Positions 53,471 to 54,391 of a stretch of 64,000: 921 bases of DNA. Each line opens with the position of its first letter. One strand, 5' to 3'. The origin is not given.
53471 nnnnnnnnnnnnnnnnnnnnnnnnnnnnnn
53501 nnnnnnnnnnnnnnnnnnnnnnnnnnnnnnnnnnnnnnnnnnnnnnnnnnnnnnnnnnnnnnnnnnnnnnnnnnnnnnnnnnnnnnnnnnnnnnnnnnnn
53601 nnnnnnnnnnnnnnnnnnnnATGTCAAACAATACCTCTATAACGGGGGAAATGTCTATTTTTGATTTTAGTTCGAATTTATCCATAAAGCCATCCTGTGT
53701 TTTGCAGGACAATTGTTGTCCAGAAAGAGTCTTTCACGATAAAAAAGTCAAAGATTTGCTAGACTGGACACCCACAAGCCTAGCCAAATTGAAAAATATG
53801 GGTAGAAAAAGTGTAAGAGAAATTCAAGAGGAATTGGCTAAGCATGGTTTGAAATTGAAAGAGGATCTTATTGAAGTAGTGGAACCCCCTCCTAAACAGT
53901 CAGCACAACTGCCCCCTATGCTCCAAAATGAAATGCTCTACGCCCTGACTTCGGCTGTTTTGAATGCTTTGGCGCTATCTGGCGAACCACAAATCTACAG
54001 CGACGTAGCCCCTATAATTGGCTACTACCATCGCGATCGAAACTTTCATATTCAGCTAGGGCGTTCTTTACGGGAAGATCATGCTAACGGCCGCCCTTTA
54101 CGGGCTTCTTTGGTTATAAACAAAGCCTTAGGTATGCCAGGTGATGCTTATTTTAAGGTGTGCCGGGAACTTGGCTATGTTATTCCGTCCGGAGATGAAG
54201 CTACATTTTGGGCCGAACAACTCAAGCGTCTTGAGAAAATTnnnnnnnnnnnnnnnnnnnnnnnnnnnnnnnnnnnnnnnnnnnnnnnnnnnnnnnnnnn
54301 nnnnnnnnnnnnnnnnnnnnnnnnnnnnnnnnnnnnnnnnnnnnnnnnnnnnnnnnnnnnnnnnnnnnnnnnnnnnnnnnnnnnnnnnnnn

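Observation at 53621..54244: Protein carrying an RNAP alpha-CTD-like module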

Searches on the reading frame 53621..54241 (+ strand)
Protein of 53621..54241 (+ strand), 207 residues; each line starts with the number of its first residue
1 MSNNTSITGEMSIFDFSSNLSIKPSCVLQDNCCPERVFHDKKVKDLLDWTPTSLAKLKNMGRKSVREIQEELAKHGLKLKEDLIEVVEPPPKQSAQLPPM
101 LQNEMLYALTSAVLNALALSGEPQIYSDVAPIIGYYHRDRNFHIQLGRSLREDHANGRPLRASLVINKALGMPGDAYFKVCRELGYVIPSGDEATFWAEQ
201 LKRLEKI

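Call 3: search_protein_families(library=pfam, proteins=[window:53621-54241:+], max_evalue=10)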
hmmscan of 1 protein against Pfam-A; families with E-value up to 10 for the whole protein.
window:53621-54241:+ (207 aa): 3 families
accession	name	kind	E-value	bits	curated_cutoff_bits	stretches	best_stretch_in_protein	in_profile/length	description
PF03118.21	RNA_pol_A_CTD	-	4.6e-07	29.9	23.8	1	41-73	34-66/67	Bacterial RNA polymerase, alpha chain C terminal domain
PF14520.12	HHH_5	-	0.019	15.9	27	1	42-74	25-57/57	Helix-hairpin-helix domain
PF02037.33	SAP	-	0.1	12.7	23.9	1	64-85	6-30/37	SAP domain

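Call 4: search_protein_families(library=ncbifam, proteins=[window:53621-54241:+], max_evalue=10)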
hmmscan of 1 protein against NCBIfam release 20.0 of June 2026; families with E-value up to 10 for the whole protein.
window:53621-54241:+ (207 aa): 10 families
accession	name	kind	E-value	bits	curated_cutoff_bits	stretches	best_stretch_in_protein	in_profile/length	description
NF003519.0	PRK05182.2-5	equivalog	2.6e-07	29.9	277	1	41-82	276-317/320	DNA-directed RNA polymerase subunit alpha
TIGR02027.1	rpoA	equivalog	9.9e-07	28.2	227.8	1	41-81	257-297/298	DNA-directed RNA polymerase subunit alpha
NF003513.0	PRK05182.1-2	equivalog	3.8e-06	26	302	1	41-86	277-322/338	DNA-directed RNA polymerase subunit alpha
NF003517.0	PRK05182.2-3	equivalog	0.00016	20.7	356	1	51-85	290-324/344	DNA-directed RNA polymerase subunit alpha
NF003514.0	PRK05182.1-4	equivalog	0.00037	19.2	434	1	41-82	270-311/338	DNA-directed RNA polymerase subunit alpha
NF003515.0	PRK05182.2-1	equivalog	0.00038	19.9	406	1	42-82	273-313/314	DNA-directed RNA polymerase subunit alpha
NF003518.0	PRK05182.2-4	equivalog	0.00052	19.3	523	1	42-82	271-311/312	DNA-directed RNA polymerase subunit alpha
NF003516.0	PRK05182.2-2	equivalog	0.0027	16.9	353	1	42-81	269-309/315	DNA-directed RNA polymerase subunit alpha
NF003299.0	PRK04296.1-4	equivalog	0.11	12.3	284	1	4-48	59-106/191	thymidine kinase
NF006190.0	PRK08324.1-4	equivalog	0.11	10.6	1014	1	31-91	290-352/689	bifunctional aldolase/short-chain dehydrogenase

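Call 5: search_solved_structures(query=window:53621-54241:+, max_evalue=10, show_alignments=3)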
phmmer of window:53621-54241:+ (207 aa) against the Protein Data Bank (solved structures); distinct sequences matched with E-value up to 10: 41.
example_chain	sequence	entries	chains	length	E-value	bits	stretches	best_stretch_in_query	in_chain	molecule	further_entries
8syi_A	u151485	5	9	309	0.0018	21.2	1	40-83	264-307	DNA-directed RNA polymerase subunit alpha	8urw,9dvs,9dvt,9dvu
6b6h_I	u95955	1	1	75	0.0027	20.7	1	28-80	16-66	DNA-directed RNA polymerase subunit alpha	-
1xs9_D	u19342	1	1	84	0.0028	20.6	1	28-80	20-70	DNA-directed RNA polymerase alpha chain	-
1lb2_B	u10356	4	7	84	0.0029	20.6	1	28-80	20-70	DNA-directed RNA polymerase alpha chain | DNA-directed RNA polymerase subunit alpha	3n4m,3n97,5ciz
3k4g_A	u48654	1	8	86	0.003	20.5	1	28-80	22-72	DNA-directed RNA polymerase subunit alpha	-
1coo_A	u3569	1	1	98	0.0038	20.2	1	28-80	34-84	RNA POLYMERASE ALPHA SUBUNIT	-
2jzb_A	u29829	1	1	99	0.0041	20.1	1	28-80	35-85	DNA-directed RNA polymerase subunit alpha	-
1z3e_B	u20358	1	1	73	0.0064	19.4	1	41-82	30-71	DNA-directed RNA polymerase alpha chain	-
3ihq_B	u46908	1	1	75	0.0068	19.4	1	41-82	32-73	DNA-directed RNA polymerase subunit alpha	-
3gfk_B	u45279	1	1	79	0.0083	19.1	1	41-82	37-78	DNA-directed RNA polymerase subunit alpha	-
9zum_A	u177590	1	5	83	0.018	18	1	42-83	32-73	DNA-directed RNA polymerase subunit alpha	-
6j9e_A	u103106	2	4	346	0.021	17.8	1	42-81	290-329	DNA-directed RNA polymerase subunit alpha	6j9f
9gdo_G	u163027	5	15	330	0.034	17.1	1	29-80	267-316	DNA-directed RNA polymerase subunit alpha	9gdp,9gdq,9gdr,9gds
8hkc_A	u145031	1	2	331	0.034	17.1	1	29-80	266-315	DNA-directed RNA polymerase subunit alpha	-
9w0n_a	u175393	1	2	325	0.035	17.1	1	29-80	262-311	DNA-directed RNA polymerase subunit alpha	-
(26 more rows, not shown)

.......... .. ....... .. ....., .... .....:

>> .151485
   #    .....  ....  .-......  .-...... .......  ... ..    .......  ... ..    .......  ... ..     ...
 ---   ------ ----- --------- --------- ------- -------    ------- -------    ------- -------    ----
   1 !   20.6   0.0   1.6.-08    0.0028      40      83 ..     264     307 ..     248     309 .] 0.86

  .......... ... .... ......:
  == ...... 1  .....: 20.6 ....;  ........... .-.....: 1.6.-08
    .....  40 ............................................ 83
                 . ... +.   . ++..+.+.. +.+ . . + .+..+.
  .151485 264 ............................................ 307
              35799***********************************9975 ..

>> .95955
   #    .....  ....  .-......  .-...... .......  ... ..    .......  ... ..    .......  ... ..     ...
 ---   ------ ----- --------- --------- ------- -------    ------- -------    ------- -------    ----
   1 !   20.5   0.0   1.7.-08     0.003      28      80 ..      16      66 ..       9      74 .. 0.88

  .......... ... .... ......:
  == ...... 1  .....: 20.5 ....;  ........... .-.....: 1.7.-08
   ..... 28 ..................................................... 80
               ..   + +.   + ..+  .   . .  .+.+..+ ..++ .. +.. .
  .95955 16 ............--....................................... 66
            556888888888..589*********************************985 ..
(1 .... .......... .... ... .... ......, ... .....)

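Call 9: find_homologous_proteins(query=window:53621-54241:+)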
Query window:53621-54241:+ (207 aa): 8 proteins with E <= 0.001 among 236 candidates.
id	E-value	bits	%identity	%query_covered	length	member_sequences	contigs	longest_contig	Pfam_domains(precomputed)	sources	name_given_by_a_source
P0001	1.8e-134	464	100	100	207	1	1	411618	PF03118.22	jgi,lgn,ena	-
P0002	7.5e-42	161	65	57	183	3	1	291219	PF06689.20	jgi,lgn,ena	-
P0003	5.9e-39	152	68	52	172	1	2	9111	PF06689.20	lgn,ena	-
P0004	2.0e-38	150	65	57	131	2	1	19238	-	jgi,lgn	jgi:hypothetical protein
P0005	4.1e-38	149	60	57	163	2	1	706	-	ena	-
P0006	6.6e-38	148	62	57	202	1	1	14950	-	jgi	jgi:hypothetical protein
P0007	2.0e-28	117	62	49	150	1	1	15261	PF06689.20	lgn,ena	-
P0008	7.1e-28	116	67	43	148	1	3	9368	PF06689.20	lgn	-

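Call 13: find_encoding_contigs(protein=P0001, flank=10000, max_places=4)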
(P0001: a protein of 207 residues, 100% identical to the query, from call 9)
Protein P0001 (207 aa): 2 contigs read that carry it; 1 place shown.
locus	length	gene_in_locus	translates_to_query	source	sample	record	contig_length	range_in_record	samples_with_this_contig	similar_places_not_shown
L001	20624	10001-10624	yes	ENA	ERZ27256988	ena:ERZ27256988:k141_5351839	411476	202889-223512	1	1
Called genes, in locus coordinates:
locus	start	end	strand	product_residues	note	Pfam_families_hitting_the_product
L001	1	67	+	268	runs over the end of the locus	PF14243:R2K_3, PF18299:R2K_2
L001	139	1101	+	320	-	-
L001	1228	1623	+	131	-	PF10686:YAcAr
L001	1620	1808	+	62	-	-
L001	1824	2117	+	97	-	-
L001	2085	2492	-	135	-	-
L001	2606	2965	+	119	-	-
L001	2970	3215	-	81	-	-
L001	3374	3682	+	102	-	-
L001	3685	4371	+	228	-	PF13487:HD_5 (weak), PF01966:HD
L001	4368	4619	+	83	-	-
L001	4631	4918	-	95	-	-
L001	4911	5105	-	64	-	-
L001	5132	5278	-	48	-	-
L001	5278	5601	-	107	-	-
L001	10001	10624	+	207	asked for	PF03118:RNA_pol_A_CTD (weak)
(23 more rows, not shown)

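Call 14: find_encoding_contigs(protein=P0002, flank=10000, max_places=4)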
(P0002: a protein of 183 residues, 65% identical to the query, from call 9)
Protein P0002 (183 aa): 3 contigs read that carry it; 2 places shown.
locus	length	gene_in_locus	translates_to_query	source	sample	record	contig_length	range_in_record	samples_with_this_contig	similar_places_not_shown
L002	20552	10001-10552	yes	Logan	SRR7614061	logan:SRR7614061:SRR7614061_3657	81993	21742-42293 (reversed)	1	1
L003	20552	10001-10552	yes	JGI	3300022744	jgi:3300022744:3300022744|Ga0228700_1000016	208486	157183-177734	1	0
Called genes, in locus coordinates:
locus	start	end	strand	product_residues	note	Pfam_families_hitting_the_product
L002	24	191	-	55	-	-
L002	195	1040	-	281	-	-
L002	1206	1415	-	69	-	-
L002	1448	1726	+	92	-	-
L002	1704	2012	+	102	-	-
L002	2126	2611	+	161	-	-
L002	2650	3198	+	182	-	-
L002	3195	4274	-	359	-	-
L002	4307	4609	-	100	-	-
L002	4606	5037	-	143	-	PF19663:DUF6166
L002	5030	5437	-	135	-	-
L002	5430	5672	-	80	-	-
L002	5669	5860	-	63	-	-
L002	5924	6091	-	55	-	-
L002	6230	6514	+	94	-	-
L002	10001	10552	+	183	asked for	PF06689:zf-C4_ClpX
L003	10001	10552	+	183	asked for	PF06689:zf-C4_ClpX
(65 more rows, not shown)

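Call 21: search_protein_families(library=phrogs, proteins=[window:53621-54241:+], max_evalue=0.01)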
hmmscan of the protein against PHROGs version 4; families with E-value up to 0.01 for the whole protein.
window:53621-54241:+ (207 aa): 0 families

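Call 26: predict_structure(alignment_id=A1)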
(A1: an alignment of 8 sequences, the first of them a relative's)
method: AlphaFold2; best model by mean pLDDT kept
length: 207 residues; sequences in the alignment: 8
mean_pLDDT: 73.6   pTM: 0.53
mean pLDDT of the five models: 73.6, 73.2, 73.0, 72.5, 66.7
residues with pLDDT >= 90: 97; 70-90: 18; 50-70: 49; < 50: 43
segments of 3 or more residues with pLDDT < 50: 1-4, 6-39
pLDDT, mean of each block of 10 residues (from residue 1): 42 38 34 43 57 57 64 63 50 74 94 96 94 88 95 96 95 94 95 95 86
secondary structure, 60 per line:
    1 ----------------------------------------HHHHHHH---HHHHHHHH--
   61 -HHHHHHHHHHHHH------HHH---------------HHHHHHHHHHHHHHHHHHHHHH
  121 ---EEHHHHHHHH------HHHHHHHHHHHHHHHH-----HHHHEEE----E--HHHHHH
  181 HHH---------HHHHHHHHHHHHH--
elements in order: H41-47 H51-58 H62-74 H99-120 H126-133 H140-155 H161-164 E165-167 H175-183 H193-205

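Call 29: fold_search(model_id=the predicted structure, library=pdb)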
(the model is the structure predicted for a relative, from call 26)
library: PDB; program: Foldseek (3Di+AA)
matches with E <= 10: 51; with E <= 0.001: 0
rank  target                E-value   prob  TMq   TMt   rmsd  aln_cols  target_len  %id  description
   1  4wxd                  5.9e-01  0.47  0.25  0.30   6.8       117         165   13  Crystal structure of Mycobacterium tuberculosis OGT-R37K (released 2015-11-04)
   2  4bhb                  8.5e-01  0.38  0.25  0.30   6.8       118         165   13  Crystal structure of Mycobacterium tuberculosis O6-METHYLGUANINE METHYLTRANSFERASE (released 2013-04-17)
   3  4wxc                  1.4e+00  0.20  0.22  0.27   7.9       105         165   14  Crystal structure of Mycobacterium tuberculosis OGT-Y139F (released 2015-11-04)
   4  4bhc                  1.4e+00  0.28  0.25  0.30   6.6       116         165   14  CRYSTAL STRUCTURE OF THE M. TUBERCULOSIS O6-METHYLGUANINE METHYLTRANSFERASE R37L VARIANT (released 2013-04-17)
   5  4a3s_A                1.4e+00  0.06  0.17  0.13  18.2       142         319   10  Crystal structure of PFK from Bacillus subtilis (released 2012-08-15)
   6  2kif_MODEL_1_A        2.2e+00  0.18  0.25  0.43   6.2       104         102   15  Solution NMR structure of an O6-methylguanine DNA methyltransferase family protein from Vibrio parahaemolyticu (released 2009-06-30)
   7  1yfh_C                2.2e+00  0.14  0.22  0.28   7.7       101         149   17  wt Human O6-Alkylguanine-DNA Alkyltransferase Bound To DNA Containing an Alkylated Cytosine (released 2005-12-13)
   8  7e1p                  2.6e+00  0.14  0.22  0.28   7.0        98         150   13  Crystal structure of Sulfurisphaera tokodaii O6-methylguanine methyltransferase C120S variant in complex with O6-methyld (released 2021-12-15)
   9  1t6s_A                2.7e+00  0.41  0.24  0.30   2.4        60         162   18  Crystal structure of a conserved hypothetical protein from Chlorobium tepidum (released 2004-12-07)
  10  1gs0_B                2.7e+00  0.02  0.10  0.07  15.4       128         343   14  Crystal structure of the catalytic fragment of murine poly(ADP-ribose) polymerase-2 (released 2002-12-19)
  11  9im8_B                2.7e+00  0.02  0.10  0.07  15.4       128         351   13  Mutated ADP-ribosyltransferase 2 (PARP2) catalytic domain bound to a pyrimidine 2,4-diketone derivative inhibitor (released 2025-07-09)
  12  1sfe                  3.3e+00  0.15  0.26  0.31   5.7       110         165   17  ADA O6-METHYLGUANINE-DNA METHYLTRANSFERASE FROM ESCHERICHIA COLI (released 1996-12-23)
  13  8jny_A                3.5e+00  0.02  0.09  0.06  14.4       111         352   13  Mutated human ADP-ribosyltransferase 2 (PARP2) catalytic domain bound to a pyrazolopyrimidine carboxamide inhibitor (released 2024-06-12)
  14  3kcz_B                3.7e+00  0.01  0.10  0.07  15.3       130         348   12  Human poly(ADP-ribose) polymerase 2, catalytic fragment in complex with an inhibitor 3-aminobenzamide (released 2009-11-10)
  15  7dqq                  4.4e+00  0.12  0.22  0.29   5.3        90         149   13  Crystal structure of Sulfurisphaera tokodaii O6-methylguanine methyltransferase Y91F/C120S variant in complex with O6-me (released 2021-12-15)
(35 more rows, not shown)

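Call 44: find_encoding_contigs(protein=P0006, flank=8000, max_places=2)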
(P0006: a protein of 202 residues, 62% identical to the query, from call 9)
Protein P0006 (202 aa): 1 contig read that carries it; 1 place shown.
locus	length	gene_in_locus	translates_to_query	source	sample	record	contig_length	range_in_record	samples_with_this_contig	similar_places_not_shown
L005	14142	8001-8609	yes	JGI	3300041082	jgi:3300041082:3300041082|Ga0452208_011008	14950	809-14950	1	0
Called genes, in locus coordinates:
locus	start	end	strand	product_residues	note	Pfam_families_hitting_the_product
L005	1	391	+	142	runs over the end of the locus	PF01844:HNH (weak)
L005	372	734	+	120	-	PF13083:KH_KhpA-B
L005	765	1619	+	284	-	-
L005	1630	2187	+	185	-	-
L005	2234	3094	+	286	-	-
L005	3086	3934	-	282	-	PF00149:Metallophos, PF12850:Metallophos_2 (weak)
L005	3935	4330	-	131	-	PF19663:DUF6166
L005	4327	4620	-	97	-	-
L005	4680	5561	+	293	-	-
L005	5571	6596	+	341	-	PF12627:PolyA_pol_RNAbd, PF01966:HD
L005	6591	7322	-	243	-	-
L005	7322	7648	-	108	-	-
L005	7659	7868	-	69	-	-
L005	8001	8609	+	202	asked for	-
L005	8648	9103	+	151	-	-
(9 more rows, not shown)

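Call 45: find_encoding_contigs(protein=P0007, flank=8000, max_places=2)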
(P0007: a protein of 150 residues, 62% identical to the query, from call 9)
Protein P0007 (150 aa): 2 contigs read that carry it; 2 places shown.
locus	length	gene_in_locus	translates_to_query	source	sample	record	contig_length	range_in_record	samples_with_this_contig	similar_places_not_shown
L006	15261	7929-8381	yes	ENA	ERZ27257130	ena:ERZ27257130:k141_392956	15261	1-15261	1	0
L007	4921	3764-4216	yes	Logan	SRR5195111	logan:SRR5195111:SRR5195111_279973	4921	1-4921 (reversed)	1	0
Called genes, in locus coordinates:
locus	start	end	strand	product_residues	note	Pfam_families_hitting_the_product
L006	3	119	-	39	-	?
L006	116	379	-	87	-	-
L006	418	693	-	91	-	-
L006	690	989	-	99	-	-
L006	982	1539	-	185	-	PF03235:GmrSD_N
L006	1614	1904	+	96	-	-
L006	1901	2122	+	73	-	-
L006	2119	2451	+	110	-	-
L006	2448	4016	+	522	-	-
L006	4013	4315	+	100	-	-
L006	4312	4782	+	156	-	-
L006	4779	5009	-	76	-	-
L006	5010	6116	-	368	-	PF01266:DAO (weak), PF12831:FAD_oxidored (weak), PF13450:NAD_binding_8, PF03275:GLF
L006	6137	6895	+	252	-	-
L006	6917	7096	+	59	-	-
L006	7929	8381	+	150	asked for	PF06689:zf-C4_ClpX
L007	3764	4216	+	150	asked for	PF06689:zf-C4_ClpX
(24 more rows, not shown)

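Call 46: find_encoding_contigs(protein=P0004, flank=8000, max_places=2)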
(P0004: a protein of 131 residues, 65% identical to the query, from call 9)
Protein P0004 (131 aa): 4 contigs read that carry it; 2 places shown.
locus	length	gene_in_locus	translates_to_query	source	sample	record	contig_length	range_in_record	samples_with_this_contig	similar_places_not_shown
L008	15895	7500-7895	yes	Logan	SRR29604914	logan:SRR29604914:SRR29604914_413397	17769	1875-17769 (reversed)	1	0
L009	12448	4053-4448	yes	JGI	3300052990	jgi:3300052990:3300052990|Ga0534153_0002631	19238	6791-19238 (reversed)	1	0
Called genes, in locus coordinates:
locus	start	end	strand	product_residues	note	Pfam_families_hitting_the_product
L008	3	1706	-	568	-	?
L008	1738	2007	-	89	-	-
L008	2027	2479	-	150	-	PF19663:DUF6166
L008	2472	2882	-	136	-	-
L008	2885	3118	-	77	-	-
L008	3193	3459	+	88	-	-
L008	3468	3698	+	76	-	-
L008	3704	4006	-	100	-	-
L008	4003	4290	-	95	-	-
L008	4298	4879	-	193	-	-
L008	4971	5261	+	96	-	-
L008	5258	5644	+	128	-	-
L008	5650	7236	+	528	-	-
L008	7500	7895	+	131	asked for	-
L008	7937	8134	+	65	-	-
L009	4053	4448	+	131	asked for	-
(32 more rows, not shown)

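Call 66: search_dna_similar(query=window:53621-54241:+, collection=phages, mode=protein, max_evalue=1, max_rows=25)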
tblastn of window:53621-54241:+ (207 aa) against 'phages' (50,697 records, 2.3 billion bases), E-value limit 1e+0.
No match.
